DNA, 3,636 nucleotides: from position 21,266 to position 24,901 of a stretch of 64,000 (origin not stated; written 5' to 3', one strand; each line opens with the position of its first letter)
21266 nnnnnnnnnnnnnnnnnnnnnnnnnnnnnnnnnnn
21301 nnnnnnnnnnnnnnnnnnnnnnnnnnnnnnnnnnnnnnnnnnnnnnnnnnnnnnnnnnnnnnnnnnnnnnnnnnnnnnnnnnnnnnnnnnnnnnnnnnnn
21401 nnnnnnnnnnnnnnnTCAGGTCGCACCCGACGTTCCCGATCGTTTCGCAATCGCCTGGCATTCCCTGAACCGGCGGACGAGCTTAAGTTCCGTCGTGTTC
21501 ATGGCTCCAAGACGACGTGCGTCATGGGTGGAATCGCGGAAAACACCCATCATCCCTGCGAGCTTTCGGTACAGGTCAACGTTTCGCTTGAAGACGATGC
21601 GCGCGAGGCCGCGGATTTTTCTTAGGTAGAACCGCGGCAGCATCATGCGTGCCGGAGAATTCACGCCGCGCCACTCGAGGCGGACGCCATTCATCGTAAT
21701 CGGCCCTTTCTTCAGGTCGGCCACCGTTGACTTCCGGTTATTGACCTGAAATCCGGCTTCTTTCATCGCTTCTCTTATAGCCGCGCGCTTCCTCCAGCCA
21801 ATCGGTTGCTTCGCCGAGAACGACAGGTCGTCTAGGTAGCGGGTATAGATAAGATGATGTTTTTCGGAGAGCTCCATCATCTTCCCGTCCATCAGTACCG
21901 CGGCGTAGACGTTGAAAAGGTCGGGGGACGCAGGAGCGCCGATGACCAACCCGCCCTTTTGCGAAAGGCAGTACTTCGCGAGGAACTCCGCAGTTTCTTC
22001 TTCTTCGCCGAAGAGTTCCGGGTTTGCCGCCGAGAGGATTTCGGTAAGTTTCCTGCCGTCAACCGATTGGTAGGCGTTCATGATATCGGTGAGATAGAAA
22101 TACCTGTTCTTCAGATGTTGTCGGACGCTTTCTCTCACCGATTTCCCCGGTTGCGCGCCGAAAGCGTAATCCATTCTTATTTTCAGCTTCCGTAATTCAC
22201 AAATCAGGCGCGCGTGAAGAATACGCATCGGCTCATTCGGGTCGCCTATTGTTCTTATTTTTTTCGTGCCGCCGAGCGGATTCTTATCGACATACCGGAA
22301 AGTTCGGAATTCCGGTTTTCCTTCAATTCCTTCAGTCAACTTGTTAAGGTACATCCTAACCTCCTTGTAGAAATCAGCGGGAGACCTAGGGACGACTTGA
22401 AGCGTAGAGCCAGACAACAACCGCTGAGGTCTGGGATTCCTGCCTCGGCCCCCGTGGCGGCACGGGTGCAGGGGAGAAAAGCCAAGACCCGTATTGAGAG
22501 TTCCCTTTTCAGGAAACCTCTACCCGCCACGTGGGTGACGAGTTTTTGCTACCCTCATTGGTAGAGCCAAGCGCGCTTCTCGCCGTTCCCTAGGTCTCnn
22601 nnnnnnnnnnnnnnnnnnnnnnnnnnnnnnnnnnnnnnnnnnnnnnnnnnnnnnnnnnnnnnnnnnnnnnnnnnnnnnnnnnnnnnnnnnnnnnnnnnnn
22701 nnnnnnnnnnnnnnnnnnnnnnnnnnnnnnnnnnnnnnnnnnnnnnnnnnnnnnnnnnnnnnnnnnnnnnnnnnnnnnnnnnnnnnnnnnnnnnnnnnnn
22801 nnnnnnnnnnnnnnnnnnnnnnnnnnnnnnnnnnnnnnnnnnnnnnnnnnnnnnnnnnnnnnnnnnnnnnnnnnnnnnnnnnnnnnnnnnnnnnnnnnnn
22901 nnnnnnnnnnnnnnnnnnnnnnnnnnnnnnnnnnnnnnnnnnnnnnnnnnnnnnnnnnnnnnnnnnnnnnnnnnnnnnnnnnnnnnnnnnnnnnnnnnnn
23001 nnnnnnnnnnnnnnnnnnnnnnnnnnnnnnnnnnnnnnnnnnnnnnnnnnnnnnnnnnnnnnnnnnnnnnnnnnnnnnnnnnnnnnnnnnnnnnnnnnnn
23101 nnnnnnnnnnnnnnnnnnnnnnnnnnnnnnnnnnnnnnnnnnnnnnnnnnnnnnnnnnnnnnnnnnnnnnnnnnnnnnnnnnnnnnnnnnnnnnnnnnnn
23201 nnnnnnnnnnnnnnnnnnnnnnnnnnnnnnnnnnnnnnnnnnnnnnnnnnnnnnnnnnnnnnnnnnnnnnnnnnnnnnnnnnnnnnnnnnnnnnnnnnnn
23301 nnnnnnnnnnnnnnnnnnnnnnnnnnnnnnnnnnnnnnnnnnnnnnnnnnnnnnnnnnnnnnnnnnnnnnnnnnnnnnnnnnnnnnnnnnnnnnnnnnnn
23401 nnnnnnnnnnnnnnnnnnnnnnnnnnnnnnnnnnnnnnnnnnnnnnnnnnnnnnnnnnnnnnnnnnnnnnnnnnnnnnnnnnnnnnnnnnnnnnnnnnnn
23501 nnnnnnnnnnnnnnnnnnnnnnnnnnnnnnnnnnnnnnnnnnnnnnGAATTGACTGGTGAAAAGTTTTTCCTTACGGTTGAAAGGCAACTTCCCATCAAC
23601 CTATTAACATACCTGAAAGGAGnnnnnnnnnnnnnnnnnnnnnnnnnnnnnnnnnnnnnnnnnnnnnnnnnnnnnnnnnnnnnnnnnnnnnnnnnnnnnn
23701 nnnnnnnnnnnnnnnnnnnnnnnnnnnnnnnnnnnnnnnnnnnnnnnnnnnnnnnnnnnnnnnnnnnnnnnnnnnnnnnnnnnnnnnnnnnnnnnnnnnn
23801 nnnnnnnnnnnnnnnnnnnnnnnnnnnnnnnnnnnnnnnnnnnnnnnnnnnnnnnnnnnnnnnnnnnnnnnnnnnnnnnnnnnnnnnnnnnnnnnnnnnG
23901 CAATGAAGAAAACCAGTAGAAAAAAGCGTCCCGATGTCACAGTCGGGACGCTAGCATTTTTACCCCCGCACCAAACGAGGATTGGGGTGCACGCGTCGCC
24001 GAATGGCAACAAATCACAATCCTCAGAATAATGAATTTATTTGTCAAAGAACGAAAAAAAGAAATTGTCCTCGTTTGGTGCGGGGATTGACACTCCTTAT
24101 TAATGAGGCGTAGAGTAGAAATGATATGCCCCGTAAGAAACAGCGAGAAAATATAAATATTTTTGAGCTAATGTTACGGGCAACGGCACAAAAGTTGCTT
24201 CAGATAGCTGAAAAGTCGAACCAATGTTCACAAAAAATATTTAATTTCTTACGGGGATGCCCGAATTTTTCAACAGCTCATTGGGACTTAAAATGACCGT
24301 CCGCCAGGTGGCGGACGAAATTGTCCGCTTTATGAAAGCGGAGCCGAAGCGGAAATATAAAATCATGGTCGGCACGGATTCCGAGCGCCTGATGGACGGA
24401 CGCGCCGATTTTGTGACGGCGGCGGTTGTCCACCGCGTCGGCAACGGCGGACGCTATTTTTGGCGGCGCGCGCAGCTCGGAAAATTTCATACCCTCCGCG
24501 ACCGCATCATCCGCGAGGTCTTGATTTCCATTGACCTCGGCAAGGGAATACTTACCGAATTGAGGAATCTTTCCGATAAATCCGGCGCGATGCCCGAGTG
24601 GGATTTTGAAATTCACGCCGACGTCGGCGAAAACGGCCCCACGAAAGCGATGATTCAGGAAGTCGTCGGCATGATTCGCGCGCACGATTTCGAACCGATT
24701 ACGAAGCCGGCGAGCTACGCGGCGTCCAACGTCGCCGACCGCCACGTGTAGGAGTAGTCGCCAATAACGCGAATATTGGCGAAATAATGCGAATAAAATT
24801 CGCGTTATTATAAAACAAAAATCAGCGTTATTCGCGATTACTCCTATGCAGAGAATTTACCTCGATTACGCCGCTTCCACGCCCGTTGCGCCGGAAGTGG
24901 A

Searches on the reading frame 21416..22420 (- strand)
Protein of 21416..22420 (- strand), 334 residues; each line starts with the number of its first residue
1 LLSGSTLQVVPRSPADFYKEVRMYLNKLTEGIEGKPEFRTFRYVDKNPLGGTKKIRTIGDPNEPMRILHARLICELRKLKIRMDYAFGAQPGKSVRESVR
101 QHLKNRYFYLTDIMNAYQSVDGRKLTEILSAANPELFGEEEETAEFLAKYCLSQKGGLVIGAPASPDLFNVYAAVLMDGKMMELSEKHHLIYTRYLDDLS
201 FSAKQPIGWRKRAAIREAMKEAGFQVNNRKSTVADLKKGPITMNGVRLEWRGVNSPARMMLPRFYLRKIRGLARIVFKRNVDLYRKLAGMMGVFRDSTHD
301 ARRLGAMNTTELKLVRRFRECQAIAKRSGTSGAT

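Call 11: search_protein_families(library=pfam, proteins=[window:21416-22420:-], max_evalue=0.01)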
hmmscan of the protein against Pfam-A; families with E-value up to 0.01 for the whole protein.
window:21416-22420:- (334 aa): 1 family
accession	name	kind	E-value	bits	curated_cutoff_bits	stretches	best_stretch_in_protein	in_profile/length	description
PF00078.32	RVT_1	-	3.4e-14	53.5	29.6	1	46-243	3-200/205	Reverse transcriptase (RNA-dependent DNA polymerase)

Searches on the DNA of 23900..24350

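Call 66: search_rna_families(source=window, start=23900, end=24350, threshold=evalue, max_evalue=5)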
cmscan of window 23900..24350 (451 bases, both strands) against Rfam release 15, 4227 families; matches with E-value up to 5: 7.
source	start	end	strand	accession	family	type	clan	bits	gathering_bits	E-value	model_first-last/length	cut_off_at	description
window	23915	23990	-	RF00236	ctRNA_pGA1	Gene; antisense;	-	19.8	45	0.14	1-79/79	no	ctRNA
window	24290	24350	-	RF02631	Hrs13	Gene; sRNA;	-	17.6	52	0.071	4-82/82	5'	Hfq-regulated sRNA 13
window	23963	24086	-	RF04133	MIR2646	Gene; miRNA;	-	16.1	245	0.38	1-256/256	no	MIR2646 microRNA precursor family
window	24290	24347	-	RF02837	anti-hemB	Gene; sRNA;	-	15.9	49.5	0.36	1-81/81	no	Burkholderia RNA 7 (anti-hemB)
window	23964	24085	-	RF04128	MIR8562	Gene; miRNA;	-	14.3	211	3.5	1-242/242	no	MIR8562 microRNA precursor family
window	23924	23953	-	RF00251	mir-219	Gene; miRNA;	-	13.8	54.5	4.2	1-79/79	no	mir-219 microRNA precursor family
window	24130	24180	+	RF01434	S_pombe_snR3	Gene; snRNA; snoRNA; HACA-box;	CL00040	13.4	100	4.6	106-156/167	no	small nucleolar RNA snR3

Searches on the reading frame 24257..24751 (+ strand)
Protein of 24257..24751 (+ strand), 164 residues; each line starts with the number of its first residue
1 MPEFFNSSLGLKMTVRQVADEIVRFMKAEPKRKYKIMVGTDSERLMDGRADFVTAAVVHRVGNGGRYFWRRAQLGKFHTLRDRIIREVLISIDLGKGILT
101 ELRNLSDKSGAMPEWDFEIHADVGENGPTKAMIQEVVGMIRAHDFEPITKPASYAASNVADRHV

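Call 11: search_protein_families(library=pfam, proteins=[window:24257-24751:+], max_evalue=0.01)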
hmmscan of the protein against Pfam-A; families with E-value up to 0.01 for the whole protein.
window:24257-24751:+ (164 aa): 1 family
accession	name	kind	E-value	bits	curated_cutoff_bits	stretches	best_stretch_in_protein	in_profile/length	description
PF04308.18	RNaseH_like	-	5.1e-42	143.6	25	1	17-163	1-143/145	Ribonuclease H-like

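Call 33: find_encoding_contigs(protein=window:24257-24751:+, flank=2500, max_places=6)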
Protein window:24257-24751:+ (164 aa): no gene with exactly this product is on record in the collection.

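Call 41: find_related_loci(query=window:24257-24751:+, collection=metagenome_contigs, flank=1200)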
Query window:24257-24751:+ (164 aa) in metagenome_contigs; peptide patterns used: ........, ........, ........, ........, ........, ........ (x = any residue, [..] = any of these).
600 stretches matched a pattern (row limit reached: there are more); 467 encode a relative of the query (tblastn E <= 1e-3); the best 80 are kept; 80 distinct loci.
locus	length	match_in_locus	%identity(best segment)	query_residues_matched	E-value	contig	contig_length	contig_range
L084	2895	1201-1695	88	1-164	2e-97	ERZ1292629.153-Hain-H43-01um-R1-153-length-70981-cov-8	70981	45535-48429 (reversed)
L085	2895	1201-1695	84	1-164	1e-93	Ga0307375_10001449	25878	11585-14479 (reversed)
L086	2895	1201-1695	81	1-164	1e-92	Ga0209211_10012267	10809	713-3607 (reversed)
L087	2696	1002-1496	79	1-164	2e-92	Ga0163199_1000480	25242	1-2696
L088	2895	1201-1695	79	1-164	1e-90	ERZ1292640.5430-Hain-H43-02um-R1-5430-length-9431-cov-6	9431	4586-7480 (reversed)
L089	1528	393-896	77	1-164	1e-92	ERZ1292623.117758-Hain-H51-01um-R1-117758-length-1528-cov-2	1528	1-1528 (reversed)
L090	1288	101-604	77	1-164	5e-93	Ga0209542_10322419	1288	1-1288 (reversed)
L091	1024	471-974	76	1-164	8e-94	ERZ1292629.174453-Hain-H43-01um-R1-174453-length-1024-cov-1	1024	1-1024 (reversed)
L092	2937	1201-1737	73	1-164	2e-86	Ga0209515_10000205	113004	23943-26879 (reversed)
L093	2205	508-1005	78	3-164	1e-86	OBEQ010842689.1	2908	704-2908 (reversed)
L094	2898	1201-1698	78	3-164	2e-85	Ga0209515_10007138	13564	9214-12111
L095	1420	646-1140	75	1-164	1e-89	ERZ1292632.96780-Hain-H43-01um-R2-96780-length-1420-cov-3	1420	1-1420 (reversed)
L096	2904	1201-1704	71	1-164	1e-82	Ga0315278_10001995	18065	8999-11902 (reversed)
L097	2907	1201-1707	73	1-164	6e-83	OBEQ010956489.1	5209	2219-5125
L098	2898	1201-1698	73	1-164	9e-82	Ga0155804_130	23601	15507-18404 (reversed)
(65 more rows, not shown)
